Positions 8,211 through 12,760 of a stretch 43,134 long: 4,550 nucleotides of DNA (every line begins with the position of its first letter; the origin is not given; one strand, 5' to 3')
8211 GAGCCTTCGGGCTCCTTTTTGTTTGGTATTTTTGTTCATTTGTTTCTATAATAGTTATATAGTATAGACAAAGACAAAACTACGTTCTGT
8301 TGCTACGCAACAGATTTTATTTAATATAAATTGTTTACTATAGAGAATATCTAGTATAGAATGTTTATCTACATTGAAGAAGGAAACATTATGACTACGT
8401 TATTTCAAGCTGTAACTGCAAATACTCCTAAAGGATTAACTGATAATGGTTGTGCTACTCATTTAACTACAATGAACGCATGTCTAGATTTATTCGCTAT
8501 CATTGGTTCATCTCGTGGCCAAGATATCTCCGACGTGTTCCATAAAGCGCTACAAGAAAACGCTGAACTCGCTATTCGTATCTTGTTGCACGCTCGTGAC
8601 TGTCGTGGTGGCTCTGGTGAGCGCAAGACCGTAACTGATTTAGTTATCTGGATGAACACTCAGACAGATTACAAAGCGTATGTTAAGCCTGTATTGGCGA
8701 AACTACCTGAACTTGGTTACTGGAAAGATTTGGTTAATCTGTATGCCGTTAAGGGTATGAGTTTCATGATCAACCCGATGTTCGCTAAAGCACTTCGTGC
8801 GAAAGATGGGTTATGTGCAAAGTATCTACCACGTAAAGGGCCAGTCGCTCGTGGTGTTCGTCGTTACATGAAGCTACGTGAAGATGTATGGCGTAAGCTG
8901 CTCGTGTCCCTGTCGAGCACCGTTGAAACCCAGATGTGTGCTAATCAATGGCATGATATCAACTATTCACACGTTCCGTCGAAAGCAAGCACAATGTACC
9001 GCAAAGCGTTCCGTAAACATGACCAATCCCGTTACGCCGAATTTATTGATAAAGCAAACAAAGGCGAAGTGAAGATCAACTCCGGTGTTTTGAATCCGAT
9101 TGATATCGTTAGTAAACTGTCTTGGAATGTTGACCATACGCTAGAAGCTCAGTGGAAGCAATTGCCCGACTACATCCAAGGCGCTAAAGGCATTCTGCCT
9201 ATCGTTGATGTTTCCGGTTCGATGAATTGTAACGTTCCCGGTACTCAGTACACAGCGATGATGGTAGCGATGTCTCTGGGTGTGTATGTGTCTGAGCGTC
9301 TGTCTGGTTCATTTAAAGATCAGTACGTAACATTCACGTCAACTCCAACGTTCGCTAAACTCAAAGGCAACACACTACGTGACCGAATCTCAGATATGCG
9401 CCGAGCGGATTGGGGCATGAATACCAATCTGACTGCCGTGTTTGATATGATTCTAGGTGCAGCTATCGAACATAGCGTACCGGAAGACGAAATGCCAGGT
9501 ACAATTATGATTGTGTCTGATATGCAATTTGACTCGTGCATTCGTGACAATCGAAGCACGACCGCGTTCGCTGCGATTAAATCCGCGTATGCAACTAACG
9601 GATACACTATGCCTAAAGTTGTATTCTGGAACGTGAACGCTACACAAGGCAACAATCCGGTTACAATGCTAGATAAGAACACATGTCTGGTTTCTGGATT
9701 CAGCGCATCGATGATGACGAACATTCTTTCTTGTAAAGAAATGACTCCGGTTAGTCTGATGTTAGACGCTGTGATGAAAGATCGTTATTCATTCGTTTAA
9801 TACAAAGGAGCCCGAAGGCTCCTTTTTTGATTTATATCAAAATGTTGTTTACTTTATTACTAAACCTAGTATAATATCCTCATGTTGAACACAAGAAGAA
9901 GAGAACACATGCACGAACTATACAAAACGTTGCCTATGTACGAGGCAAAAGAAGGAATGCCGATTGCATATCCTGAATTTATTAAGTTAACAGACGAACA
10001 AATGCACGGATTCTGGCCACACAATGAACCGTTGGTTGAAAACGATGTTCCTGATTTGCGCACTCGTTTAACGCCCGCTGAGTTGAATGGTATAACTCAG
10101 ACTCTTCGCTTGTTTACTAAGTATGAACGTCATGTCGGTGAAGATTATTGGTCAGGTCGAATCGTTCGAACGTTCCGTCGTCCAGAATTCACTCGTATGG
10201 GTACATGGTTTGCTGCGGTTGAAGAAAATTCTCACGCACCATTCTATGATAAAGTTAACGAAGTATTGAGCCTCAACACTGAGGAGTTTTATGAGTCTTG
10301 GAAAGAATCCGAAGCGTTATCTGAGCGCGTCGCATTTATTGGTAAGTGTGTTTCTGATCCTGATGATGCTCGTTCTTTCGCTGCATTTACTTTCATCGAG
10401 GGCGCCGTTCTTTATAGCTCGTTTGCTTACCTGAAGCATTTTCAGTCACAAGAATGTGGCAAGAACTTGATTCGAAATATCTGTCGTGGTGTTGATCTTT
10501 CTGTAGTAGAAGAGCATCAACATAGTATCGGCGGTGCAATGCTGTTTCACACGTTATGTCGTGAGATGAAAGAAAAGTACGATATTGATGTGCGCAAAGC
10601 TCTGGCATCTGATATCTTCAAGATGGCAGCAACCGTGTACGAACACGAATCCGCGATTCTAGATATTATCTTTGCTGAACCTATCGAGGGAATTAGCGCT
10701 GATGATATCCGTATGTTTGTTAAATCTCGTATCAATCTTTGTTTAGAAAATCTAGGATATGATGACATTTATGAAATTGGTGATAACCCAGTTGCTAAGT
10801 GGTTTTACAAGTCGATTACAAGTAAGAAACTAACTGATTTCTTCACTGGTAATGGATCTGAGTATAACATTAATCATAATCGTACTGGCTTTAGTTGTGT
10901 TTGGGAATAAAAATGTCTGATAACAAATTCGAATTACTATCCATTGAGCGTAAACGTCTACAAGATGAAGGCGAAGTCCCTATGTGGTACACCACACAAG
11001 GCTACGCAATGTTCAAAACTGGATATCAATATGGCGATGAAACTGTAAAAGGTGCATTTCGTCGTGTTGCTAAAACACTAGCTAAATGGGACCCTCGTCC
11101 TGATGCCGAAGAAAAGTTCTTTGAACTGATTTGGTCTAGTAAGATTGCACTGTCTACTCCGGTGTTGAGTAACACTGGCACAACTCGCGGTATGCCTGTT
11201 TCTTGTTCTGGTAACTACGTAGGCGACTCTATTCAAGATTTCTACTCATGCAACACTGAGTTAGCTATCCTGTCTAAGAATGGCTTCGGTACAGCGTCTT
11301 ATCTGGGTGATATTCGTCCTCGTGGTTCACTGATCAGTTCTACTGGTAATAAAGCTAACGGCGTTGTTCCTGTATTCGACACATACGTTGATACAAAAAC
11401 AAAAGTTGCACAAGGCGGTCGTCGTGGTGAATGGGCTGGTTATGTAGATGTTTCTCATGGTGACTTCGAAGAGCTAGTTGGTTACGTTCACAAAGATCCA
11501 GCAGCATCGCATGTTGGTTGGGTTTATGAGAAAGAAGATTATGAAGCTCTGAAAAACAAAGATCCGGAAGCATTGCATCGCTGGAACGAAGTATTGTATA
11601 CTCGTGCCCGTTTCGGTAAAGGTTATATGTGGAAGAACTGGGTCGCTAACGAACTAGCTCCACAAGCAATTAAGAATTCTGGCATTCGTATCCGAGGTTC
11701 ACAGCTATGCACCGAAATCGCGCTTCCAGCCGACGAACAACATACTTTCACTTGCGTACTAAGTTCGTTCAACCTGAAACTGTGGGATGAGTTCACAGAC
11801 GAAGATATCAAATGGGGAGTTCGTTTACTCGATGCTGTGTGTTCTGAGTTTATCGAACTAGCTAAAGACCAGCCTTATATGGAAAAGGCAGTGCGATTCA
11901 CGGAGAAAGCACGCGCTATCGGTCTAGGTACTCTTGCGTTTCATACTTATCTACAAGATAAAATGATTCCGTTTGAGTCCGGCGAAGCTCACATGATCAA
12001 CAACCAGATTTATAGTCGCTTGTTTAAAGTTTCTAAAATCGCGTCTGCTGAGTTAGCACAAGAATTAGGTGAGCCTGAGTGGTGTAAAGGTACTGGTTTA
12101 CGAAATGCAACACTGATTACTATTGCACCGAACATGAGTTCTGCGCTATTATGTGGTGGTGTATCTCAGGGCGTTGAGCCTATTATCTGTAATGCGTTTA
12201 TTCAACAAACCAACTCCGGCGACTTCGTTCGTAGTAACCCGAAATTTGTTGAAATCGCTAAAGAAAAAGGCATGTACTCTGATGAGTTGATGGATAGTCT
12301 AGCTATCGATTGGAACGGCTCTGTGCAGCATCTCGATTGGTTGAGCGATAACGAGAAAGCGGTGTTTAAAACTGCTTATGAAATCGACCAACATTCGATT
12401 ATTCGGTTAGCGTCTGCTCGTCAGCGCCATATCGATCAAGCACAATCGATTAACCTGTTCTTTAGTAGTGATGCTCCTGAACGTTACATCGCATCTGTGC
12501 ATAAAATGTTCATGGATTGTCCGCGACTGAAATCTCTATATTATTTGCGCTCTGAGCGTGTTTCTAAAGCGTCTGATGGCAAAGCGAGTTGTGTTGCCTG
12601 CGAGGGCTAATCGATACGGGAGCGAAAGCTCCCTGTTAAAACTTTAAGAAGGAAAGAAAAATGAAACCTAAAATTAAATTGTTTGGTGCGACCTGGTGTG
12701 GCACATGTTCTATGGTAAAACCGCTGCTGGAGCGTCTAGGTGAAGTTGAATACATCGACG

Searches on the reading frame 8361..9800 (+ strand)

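Call 6: search_protein_families(library=pfam, proteins=[window:8361-9800:+], max_evalue=1)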
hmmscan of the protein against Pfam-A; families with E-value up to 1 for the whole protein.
window:8361-9800:+ (479 aa): 2 families
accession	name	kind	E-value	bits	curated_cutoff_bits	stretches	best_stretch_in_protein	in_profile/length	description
PF25043.1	DUF7788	-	2e-50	171.5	27.1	1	280-461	4-188/221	Domain of unknown function (DUF7788)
PF11443.14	DUF2828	-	3.3e-32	112.3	29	2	171-268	285-395/405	Domain of unknown function (DUF2828)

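Call 7: search_protein_families(library=phrogs, proteins=[window:8361-9800:+], max_evalue=0.1)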
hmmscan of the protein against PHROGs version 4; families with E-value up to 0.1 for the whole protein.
window:8361-9800:+ (479 aa): 2 families
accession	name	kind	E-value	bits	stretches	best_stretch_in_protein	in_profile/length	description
phrog_850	-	DNA, RNA and nucleotide metabolism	6.4e-138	461.5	1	11-478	1-476/476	RNA-binding protein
phrog_12912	-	unknown function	3.4e-19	70.6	1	58-220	23-183/211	-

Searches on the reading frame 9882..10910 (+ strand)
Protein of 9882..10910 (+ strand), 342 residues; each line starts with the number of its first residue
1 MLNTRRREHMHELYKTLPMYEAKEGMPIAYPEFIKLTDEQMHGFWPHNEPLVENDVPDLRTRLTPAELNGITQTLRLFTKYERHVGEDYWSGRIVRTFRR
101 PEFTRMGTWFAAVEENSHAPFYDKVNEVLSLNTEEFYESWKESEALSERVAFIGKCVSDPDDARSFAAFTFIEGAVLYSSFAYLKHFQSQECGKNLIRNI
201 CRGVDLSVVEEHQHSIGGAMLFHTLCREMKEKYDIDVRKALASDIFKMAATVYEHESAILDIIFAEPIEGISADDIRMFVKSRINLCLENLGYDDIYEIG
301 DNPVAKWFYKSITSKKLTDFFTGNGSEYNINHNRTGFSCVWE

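Call 20: search_protein_families(library=phrogs, proteins=[window:9882-10910:+], max_evalue=0.00001)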
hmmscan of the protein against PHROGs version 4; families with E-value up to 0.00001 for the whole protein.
window:9882-10910:+ (342 aa): 2 families
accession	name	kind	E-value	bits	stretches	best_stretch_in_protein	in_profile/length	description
phrog_86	-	DNA, RNA and nucleotide metabolism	8.6e-75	253.3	1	17-334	63-391/504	ribonucleoside diphosphate reductase small subunit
phrog_30939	-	DNA, RNA and nucleotide metabolism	6.8e-55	187.4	1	14-332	6-323/977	ribonucleotide reductase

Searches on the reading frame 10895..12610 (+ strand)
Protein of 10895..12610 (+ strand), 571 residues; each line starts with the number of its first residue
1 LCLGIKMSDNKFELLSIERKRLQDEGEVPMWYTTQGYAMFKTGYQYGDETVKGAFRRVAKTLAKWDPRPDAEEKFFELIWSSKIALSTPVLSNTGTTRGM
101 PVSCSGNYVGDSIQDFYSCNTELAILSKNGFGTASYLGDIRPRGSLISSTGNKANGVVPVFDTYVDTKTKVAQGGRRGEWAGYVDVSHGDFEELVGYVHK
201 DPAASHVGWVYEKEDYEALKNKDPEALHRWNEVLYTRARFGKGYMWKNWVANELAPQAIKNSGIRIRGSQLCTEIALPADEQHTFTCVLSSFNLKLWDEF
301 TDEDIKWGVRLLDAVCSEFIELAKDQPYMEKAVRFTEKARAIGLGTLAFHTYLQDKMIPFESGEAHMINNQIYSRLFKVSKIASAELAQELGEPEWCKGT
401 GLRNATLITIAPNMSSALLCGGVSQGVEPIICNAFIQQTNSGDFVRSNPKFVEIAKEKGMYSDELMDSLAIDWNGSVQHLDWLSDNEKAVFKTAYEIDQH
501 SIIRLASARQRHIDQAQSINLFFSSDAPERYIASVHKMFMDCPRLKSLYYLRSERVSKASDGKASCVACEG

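Call 20: search_protein_families(library=phrogs, proteins=[window:10895-12610:+], max_evalue=0.00001)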
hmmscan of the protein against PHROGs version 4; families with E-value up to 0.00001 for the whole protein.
window:10895-12610:+ (571 aa): 9 families
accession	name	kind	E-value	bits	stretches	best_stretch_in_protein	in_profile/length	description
phrog_84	-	DNA, RNA and nucleotide metabolism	6.9e-139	465.6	1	32-570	198-795/975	ribonucleoside-diphosphate reductase large subunit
phrog_30939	-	DNA, RNA and nucleotide metabolism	3.9e-120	403.3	1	16-569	398-976/977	ribonucleotide reductase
phrog_3844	-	moron, auxiliary metabolic gene and host takeover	6.9e-49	168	2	397-570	307-450/451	NrdA-like aerobic NDP reductase large subunit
phrog_12229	-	DNA, RNA and nucleotide metabolism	5.9e-37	128.3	1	27-255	2-252/577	ribonucleotide reductase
phrog_29665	-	unknown function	2.4e-24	87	1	277-412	2-150/150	-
phrog_3987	-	DNA, RNA and nucleotide metabolism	2.5e-21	76.8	1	35-195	144-314/467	ribonucleotide reductase large subunit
phrog_33412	-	unknown function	1.1e-19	71.6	1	438-570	8-139/140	-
phrog_6132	-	DNA, RNA and nucleotide metabolism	4.6e-13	50.2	1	74-178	187-292/530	ribonucleotide reductase large subunit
phrog_10616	-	DNA, RNA and nucleotide metabolism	3.2e-07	31.5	0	487-528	11-52/111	ribonucleotide reductase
